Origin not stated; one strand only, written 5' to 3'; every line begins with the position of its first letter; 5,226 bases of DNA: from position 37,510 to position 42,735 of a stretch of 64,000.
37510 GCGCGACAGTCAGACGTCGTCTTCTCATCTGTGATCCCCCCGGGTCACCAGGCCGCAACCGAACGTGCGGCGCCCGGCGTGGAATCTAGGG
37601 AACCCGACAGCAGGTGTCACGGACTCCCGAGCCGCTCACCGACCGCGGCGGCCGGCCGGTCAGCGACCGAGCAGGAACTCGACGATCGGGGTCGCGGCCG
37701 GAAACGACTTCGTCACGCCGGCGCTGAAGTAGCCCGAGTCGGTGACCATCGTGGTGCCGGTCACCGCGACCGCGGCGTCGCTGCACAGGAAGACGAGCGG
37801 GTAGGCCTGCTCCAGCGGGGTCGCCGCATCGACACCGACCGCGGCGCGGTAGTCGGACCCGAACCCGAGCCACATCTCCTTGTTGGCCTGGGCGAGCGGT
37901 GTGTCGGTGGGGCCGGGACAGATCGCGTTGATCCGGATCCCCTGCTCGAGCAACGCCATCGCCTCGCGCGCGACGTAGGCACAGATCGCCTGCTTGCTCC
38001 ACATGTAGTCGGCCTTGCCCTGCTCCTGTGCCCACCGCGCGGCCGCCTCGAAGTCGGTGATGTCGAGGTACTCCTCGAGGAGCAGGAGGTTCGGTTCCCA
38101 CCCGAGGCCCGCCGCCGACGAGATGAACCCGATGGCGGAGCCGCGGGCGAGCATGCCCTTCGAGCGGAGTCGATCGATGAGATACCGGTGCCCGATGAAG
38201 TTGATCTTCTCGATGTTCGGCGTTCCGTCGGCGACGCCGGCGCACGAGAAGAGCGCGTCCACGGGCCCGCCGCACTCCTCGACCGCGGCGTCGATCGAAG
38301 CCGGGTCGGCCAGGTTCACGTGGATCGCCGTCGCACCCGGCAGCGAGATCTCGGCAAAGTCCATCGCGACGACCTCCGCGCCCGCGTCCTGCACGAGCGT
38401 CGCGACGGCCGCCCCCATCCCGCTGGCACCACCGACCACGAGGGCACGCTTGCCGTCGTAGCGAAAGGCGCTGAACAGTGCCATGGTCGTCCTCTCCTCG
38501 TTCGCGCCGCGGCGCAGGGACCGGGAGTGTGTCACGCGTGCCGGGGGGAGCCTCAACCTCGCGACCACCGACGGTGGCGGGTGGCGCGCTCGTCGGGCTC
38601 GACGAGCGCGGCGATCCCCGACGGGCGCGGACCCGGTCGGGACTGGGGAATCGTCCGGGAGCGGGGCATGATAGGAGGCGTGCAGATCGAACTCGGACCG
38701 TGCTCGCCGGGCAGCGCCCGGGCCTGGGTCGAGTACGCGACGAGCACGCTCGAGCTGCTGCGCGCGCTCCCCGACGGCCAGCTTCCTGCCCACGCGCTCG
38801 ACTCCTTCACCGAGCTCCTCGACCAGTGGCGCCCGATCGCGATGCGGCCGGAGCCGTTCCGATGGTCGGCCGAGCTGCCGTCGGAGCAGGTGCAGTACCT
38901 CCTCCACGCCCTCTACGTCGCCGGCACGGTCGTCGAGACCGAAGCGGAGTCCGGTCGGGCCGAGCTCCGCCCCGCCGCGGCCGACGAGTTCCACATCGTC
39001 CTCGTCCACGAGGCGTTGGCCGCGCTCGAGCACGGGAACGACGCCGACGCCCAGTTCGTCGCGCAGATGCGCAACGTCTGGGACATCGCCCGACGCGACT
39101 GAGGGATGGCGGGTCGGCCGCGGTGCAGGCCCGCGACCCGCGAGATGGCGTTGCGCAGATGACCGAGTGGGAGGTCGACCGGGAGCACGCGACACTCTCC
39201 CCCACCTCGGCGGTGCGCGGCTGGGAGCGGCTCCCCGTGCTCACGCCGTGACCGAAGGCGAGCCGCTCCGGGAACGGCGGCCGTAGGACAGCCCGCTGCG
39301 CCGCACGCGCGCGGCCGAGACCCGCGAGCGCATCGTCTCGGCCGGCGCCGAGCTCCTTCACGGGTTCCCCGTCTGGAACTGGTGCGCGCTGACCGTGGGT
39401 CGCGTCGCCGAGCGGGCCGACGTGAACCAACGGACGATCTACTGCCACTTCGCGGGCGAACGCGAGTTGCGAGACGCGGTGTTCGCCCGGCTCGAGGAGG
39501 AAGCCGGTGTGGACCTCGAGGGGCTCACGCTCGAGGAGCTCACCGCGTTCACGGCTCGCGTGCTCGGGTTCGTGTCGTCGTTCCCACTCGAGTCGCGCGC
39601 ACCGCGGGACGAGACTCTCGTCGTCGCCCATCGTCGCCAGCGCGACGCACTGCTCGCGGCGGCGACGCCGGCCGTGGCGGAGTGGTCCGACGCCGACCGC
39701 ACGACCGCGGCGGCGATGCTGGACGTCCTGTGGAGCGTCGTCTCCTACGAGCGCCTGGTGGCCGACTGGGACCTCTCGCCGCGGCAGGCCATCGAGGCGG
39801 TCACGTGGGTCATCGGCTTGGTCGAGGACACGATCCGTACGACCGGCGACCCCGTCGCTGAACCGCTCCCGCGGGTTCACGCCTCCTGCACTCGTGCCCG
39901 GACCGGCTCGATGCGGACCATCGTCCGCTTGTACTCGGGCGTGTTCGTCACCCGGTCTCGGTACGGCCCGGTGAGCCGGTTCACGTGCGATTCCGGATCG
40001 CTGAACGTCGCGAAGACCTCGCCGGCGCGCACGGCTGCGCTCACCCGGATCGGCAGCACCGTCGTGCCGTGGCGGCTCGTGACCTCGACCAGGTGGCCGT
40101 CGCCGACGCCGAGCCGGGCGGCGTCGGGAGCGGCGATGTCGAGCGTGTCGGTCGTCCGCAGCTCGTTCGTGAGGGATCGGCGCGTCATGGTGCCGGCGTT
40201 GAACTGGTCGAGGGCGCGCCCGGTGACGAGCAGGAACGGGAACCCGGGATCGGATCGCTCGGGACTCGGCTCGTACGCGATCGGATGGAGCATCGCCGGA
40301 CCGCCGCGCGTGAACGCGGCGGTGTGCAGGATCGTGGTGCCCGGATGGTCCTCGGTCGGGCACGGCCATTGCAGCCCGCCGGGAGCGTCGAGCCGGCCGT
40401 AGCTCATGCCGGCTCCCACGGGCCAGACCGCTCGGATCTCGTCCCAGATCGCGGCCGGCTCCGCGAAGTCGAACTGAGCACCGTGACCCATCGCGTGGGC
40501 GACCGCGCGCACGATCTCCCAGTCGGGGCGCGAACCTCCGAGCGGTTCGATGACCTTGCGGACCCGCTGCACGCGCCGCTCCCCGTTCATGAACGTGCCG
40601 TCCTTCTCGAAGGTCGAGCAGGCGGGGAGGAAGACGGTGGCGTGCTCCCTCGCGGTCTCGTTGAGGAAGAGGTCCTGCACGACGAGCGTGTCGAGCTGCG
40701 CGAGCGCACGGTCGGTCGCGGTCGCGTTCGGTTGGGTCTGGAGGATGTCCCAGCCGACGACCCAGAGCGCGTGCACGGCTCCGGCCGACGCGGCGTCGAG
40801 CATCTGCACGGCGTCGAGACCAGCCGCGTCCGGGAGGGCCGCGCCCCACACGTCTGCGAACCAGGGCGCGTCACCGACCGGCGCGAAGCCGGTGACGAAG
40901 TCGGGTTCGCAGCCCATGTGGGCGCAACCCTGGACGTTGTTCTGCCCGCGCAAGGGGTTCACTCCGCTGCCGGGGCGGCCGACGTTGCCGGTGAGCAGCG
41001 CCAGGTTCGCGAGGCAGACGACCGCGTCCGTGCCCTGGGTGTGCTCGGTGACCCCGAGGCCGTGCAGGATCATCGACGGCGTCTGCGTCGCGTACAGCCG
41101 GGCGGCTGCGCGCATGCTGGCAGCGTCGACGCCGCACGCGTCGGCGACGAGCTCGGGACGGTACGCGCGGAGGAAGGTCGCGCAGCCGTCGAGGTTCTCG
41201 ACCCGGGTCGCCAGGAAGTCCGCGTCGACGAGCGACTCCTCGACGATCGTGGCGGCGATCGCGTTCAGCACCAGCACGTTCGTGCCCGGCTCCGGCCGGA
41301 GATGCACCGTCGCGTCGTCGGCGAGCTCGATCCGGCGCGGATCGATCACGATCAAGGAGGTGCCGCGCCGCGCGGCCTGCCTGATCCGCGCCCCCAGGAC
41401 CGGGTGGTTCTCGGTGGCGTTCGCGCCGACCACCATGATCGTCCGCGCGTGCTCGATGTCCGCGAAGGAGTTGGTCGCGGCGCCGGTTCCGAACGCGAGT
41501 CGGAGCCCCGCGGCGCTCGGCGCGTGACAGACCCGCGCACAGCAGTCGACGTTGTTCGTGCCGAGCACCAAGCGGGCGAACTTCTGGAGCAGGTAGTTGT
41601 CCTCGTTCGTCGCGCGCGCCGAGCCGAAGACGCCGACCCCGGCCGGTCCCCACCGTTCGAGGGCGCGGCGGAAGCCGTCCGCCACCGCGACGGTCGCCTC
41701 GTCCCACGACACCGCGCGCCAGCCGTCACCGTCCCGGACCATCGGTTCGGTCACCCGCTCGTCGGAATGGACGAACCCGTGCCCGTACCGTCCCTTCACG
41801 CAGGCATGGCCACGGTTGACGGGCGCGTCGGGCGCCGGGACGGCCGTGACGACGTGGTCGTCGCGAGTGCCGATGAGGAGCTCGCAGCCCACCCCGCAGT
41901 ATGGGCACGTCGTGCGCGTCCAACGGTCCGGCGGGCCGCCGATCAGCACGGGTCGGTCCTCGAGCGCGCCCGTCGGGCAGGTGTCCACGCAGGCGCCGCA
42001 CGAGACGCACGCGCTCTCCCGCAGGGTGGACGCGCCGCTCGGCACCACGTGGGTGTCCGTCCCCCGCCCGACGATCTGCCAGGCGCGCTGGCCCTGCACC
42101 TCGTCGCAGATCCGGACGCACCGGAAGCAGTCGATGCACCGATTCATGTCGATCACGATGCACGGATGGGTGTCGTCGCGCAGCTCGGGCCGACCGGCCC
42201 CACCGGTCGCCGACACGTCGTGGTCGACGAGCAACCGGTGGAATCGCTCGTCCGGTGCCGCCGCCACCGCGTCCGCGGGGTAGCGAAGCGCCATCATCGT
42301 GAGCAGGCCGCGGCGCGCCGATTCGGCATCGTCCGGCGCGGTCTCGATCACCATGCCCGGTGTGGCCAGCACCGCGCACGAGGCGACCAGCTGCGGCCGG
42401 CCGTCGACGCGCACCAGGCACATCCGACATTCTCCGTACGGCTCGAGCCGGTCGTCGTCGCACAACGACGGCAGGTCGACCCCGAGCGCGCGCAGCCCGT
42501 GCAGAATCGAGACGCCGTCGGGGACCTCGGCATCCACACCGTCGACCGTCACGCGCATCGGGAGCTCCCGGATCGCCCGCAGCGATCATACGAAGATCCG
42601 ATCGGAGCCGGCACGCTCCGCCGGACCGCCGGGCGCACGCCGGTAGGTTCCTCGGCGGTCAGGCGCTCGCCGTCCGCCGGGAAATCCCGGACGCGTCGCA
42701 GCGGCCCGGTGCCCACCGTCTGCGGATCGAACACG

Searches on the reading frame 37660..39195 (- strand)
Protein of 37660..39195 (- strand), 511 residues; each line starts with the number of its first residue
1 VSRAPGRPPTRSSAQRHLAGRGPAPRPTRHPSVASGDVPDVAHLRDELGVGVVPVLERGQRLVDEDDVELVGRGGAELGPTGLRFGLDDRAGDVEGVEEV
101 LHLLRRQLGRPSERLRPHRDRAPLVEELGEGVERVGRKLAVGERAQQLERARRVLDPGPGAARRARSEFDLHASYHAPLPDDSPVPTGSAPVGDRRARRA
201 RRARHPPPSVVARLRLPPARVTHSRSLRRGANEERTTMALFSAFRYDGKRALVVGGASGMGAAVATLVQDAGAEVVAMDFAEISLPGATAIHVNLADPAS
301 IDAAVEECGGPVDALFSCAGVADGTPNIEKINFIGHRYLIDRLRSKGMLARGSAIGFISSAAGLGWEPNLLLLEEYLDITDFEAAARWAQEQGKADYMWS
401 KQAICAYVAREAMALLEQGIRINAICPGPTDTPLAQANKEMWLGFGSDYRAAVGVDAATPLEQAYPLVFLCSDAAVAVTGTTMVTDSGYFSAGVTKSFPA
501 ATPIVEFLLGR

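Call 18: search_protein_families(library=pfam, proteins=[window:37660-39195:-], max_evalue=0.001)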
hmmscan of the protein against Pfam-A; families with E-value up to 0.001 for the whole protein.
window:37660-39195:- (511 aa): 3 families
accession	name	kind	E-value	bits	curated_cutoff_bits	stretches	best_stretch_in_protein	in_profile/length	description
PF13561.12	adh_short_C2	-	1.2e-22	81.1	27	2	392-489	138-235/236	Enoyl-(Acyl carrier protein) reductase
PF00106.31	adh_short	-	2.4e-14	53.7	26.6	2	249-326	1-92/195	short chain dehydrogenase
PF01370.27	Epimerase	-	0.00037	20.4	20.9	1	251-367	1-122/240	NAD dependent epimerase/dehydratase family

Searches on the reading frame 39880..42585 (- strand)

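Call 47: search_protein_families(library=pfam, proteins=[window:39880-42585:-], max_evalue=0.00001)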
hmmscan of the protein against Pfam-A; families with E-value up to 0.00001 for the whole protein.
window:39880-42585:- (902 aa): 10 families
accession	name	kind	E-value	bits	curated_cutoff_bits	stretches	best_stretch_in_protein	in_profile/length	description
PF00384.28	Molybdopterin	-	3.6e-70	237.2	24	1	277-697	1-352/353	Molybdopterin oxidoreductase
PF01568.27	Molydop_binding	-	3.3e-22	79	26.8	1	784-888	1-109/110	Molydopterin dinucleotide binding domain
PF04879.21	Molybdop_Fe4S4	-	2.3e-20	72.8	22.7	1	221-274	2-55/55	Molybdopterin oxidoreductase Fe4S4 domain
PF13510.11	Fer2_4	-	4.5e-17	62.3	22.8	1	10-83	4-80/82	2Fe-2S iron-sulfur cluster binding domain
PF22117.2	Fer4_Nqo3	-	5.5e-12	46.1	27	1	141-208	2-66/67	NADH-quinone oxidoreductase subunit 3, ferredoxin-like domain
PF12838.12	Fer4_7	-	3.7e-07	31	27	1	149-207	1-52/52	4Fe-4S dicluster domain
PF00037.32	Fer4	-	2e-06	27.8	21.1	1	190-209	5-24/24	4Fe-4S binding domain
PF13187.11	Fer4_9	-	3.6e-06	27.3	27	1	149-207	1-51/52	4Fe-4S dicluster domain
PF14697.11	Fer4_21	-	3.9e-06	27.3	35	1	144-207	2-56/59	4Fe-4S dicluster domain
PF00111.32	Fer2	-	9e-06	26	21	1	13-63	2-51/77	2Fe-2S iron-sulfur cluster binding domain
